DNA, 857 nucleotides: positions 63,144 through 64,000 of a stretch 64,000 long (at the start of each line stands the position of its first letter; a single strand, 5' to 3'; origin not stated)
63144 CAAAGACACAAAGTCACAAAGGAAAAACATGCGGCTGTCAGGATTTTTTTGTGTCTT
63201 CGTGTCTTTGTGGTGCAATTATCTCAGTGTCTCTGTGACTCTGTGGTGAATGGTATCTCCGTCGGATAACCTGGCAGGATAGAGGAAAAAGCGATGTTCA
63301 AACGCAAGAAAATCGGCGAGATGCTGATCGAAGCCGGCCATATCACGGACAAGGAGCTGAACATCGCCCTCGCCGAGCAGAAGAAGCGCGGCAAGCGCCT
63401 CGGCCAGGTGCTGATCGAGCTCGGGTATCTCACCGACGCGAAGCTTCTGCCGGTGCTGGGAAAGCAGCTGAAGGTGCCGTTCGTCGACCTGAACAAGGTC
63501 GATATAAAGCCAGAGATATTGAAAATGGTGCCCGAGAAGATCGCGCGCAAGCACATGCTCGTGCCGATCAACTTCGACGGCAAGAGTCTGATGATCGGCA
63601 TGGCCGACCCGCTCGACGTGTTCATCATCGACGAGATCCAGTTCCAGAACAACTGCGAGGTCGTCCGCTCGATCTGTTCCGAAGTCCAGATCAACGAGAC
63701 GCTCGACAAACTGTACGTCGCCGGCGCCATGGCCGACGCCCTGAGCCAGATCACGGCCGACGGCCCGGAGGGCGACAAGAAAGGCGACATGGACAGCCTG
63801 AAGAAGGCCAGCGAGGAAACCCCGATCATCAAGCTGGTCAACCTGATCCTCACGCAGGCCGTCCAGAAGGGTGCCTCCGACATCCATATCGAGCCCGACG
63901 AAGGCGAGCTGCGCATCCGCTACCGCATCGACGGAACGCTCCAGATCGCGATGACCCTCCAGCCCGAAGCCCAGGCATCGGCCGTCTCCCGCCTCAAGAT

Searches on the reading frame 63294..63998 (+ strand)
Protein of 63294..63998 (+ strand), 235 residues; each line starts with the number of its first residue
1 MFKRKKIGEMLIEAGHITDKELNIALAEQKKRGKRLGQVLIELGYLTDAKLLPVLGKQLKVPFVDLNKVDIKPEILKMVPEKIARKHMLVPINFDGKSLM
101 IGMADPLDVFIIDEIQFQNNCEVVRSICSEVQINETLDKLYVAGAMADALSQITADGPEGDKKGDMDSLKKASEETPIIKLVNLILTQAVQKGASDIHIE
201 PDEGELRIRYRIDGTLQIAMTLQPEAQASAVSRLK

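Call 29: search_protein_families(library=pfam, proteins=[window:63294-63998:+], max_evalue=0.01)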
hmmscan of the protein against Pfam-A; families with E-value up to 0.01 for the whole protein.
window:63294-63998:+ (235 aa): 2 families
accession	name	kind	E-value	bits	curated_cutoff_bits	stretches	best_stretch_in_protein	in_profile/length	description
PF05157.20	MshEN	-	1.4e-18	67.1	23.1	1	60-142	2-85/90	MshEN domain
PF00437.27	T2SSE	-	1e-11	44.6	24.9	1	172-235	2-65/370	Type II/IV secretion system protein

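Call 77: search_protein_families(library=ncbifam, proteins=[window:63294-63998:+], max_evalue=0.01)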
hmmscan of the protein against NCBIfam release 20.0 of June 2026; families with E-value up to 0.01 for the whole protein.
window:63294-63998:+ (235 aa): 9 families
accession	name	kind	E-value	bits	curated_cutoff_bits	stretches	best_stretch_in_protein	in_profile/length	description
TIGR02538.1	type_IV_pilB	equivalog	1.4e-45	156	675.65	1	6-235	1-238/564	type IV-A pilus assembly ATPase PilB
TIGR02533.1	type_II_gspE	equivalog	5.6e-28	97.8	630.25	1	77-235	2-166/486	type II secretion system ATPase GspE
NF007755.0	PRK10436.1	equivalog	1e-19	70.6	617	1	81-235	11-142/465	type II secretion system protein GspE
NF053729.1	c-di-GMP_motif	domain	1.7e-18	66.2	38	1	6-58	1-53/53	cyclic di-GMP-binding domain-containing protein, MshE-related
NF008411.1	PRK11234.1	equivalog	9.2e-18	64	1170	1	5-153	482-629/723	cyclic di-3',5'-guanylate-activated glycosyltransferase NfrB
NF012033.0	PRK15489.1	equivalog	3.3e-17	61.9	537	1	3-143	489-629/703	glycosyl transferase family protein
NF053534.1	T4PilAsmATPsTfpB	equivalog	3e-16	59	850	1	46-235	63-258/584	type IV pilus assembly ATPase TfpB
TIGR03029.1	EpsG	equivalog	6.2e-07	28.9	313.8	1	6-75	4-73/274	chain length determinant protein tyrosine kinase EpsG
NF041000.1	ATPase_ComGA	equivalog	0.00024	20.2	300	1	185-235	3-53/267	competence type IV pilus ATPase ComGA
